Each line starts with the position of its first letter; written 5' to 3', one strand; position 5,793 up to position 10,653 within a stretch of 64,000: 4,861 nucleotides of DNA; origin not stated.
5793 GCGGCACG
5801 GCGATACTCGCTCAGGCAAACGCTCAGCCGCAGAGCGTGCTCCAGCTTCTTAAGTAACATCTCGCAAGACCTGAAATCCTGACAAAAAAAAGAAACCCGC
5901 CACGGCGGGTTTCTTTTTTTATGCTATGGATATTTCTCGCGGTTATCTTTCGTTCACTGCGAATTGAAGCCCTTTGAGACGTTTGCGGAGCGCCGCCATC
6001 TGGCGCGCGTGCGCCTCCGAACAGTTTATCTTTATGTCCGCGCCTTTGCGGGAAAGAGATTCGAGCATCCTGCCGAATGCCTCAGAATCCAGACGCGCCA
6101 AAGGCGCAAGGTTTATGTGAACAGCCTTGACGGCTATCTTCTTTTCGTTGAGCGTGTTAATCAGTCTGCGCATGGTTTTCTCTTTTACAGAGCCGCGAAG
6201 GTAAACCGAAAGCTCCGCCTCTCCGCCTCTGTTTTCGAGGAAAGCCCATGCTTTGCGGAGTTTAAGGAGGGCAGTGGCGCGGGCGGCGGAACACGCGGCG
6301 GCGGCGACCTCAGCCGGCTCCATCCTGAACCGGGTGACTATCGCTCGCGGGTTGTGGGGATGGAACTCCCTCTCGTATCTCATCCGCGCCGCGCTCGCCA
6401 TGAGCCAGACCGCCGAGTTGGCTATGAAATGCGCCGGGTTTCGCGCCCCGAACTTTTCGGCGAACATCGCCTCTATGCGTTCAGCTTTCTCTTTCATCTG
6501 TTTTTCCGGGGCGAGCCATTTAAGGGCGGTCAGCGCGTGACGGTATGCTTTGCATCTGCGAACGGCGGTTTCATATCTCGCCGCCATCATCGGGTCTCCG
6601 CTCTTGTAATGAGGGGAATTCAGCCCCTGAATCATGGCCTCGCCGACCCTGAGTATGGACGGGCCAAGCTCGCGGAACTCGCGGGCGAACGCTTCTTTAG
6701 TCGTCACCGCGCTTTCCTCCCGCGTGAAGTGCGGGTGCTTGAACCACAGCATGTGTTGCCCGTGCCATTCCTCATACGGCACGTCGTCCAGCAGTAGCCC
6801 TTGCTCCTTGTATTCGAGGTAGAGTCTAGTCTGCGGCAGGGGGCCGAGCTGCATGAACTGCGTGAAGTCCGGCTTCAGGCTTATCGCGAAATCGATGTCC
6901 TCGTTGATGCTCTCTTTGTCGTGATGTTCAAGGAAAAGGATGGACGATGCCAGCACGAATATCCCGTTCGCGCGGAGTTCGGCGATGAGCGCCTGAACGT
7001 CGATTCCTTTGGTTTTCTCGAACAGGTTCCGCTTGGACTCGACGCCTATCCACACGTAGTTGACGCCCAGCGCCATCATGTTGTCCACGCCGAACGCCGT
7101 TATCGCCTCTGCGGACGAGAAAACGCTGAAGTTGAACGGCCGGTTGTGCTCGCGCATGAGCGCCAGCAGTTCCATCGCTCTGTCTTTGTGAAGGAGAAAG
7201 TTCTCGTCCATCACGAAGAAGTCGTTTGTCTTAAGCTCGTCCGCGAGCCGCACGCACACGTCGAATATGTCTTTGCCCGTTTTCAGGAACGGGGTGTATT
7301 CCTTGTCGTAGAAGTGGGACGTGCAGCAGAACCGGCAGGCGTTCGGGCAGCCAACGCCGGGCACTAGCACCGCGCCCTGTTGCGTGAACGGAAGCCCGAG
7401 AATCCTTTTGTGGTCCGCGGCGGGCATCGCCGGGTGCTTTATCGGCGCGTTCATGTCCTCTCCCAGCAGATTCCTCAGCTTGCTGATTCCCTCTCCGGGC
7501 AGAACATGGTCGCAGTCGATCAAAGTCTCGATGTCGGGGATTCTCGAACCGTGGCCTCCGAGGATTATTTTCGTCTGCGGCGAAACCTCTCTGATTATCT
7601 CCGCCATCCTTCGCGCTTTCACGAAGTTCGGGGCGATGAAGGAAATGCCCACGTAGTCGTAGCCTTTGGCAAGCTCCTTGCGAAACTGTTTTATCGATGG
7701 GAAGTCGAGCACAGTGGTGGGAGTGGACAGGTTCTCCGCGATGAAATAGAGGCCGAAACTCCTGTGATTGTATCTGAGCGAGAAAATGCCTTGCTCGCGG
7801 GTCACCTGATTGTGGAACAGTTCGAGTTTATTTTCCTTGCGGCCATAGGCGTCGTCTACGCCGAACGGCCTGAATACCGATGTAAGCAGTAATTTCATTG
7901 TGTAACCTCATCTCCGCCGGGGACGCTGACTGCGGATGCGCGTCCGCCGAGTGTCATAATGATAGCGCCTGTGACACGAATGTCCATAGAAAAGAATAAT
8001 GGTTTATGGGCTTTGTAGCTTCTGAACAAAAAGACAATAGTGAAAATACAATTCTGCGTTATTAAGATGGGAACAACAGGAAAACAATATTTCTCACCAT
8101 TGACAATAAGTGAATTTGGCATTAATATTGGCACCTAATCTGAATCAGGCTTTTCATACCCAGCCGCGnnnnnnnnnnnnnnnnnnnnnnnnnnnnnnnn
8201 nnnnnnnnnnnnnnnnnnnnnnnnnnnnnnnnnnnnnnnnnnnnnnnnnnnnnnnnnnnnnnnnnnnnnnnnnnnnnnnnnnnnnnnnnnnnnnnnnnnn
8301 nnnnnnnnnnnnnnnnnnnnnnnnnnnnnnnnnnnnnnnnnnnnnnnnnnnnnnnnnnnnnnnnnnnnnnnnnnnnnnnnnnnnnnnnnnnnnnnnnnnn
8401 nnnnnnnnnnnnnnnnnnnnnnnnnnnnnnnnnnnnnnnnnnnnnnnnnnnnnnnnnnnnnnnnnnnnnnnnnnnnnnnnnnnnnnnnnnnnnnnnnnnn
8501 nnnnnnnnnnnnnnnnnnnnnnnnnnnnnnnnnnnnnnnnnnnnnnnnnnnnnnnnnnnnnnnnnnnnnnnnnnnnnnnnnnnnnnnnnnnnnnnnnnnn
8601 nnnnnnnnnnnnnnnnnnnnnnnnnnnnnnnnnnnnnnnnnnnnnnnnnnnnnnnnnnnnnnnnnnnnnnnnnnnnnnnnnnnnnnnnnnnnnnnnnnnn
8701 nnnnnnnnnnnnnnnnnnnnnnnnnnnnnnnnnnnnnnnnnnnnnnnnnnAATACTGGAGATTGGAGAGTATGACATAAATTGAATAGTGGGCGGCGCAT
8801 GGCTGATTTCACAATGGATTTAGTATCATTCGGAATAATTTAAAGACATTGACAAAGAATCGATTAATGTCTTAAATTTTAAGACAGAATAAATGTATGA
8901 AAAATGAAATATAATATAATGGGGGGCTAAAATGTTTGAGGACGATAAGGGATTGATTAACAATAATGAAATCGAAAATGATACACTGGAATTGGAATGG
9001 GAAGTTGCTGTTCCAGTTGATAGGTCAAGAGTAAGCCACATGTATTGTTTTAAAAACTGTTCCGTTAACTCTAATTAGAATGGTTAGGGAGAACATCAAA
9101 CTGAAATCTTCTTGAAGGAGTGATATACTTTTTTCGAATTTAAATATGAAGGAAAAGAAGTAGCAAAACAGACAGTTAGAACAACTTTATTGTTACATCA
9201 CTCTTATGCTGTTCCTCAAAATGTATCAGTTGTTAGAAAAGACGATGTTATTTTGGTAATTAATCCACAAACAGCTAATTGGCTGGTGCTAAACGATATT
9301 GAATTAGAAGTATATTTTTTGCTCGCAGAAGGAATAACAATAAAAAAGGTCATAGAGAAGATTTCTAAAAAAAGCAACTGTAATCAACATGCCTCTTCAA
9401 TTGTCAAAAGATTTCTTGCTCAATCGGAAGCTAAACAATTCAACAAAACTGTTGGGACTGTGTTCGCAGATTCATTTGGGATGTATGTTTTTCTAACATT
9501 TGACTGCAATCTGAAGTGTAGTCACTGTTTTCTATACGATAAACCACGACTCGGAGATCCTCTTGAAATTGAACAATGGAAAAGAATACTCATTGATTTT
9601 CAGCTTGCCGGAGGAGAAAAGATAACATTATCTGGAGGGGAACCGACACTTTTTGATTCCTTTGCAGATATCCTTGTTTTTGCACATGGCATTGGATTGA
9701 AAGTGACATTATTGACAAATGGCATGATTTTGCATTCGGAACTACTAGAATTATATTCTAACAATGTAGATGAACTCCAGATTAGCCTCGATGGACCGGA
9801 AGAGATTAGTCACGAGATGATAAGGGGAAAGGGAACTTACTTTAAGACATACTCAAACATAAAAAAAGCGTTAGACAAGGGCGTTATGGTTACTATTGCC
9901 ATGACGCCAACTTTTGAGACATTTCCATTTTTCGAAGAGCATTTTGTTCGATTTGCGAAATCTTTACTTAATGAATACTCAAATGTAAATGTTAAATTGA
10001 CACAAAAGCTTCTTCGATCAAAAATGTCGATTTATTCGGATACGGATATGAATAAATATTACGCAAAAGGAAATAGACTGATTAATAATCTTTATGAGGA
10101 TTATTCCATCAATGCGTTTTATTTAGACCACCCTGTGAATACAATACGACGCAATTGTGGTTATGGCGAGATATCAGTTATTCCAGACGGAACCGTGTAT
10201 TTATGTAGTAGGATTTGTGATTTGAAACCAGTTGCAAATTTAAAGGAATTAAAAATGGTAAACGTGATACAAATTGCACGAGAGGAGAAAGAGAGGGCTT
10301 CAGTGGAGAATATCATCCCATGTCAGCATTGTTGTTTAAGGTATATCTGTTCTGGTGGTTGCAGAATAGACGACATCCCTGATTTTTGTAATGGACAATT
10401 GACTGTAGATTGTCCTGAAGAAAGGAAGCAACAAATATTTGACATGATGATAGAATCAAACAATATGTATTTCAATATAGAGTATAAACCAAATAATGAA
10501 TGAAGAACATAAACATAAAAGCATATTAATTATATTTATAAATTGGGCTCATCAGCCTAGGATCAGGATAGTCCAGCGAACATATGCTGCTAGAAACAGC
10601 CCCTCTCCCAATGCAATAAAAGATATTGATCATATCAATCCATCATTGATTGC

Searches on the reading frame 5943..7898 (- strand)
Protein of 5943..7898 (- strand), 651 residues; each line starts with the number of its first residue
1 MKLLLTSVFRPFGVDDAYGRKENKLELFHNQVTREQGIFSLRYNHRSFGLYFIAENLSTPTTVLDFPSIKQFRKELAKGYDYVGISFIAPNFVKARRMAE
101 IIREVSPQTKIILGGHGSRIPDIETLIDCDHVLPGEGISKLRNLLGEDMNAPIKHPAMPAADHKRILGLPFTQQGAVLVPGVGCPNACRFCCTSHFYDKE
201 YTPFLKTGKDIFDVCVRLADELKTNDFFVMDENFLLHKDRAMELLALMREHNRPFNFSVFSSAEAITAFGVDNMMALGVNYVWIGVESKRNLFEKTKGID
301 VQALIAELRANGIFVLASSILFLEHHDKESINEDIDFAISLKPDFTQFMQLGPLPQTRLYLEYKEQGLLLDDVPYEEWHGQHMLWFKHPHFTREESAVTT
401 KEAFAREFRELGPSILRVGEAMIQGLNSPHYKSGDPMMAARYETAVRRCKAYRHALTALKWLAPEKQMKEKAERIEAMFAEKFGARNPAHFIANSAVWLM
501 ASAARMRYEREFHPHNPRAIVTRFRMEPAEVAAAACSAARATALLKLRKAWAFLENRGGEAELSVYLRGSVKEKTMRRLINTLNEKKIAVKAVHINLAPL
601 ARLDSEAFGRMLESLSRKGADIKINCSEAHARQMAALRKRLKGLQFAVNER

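Call 55: search_protein_families(library=pfam, proteins=[window:5943-7898:-], max_evalue=0.00001)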
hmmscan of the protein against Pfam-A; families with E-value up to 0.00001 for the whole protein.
window:5943-7898:- (651 aa): 1 family
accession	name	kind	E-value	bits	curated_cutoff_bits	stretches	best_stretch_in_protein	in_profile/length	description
PF04055.27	Radical_SAM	-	1.8e-09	38.5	29.5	1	179-338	2-166/166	Radical SAM superfamily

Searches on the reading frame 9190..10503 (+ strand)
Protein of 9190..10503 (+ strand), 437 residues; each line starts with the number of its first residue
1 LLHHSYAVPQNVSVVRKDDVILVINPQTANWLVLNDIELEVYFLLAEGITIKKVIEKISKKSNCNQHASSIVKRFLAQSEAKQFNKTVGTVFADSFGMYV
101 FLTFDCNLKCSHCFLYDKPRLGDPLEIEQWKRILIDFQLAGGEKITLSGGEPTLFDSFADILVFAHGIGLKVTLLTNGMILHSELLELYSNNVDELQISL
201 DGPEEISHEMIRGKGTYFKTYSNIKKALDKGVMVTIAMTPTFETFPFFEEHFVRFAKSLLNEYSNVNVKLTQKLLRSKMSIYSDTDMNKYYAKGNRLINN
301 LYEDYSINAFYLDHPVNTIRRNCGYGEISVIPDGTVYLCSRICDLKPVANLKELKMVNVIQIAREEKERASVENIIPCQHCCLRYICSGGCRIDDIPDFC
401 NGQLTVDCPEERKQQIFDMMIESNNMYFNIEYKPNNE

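Call 55: search_protein_families(library=pfam, proteins=[window:9190-10503:+], max_evalue=0.00001)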
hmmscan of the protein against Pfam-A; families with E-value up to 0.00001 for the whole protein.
window:9190-10503:+ (437 aa): 1 family
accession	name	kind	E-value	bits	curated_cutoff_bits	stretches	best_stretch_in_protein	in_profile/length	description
PF04055.27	Radical_SAM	-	5.4e-22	79.2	29.5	1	102-238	3-148/166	Radical SAM superfamily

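Call 71: search_protein_families(library=padloc, proteins=[window:9190-10503:+], max_evalue=0.001)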
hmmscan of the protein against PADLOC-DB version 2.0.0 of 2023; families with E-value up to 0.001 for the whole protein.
window:9190-10503:+ (437 aa): 3 families
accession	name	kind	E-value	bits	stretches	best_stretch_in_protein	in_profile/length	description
PDLC02903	pVip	-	3.3e-22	77.2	1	100-227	4-125/257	Viperins not associated with kinases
PDLC02904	pVip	-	7.7e-20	69.5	1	101-230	8-138/262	Viperins associated with kinases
PDLC02905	pVip-kinase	-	2.4e-06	25.1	1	82-206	170-297/474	Viperin-kinase fusion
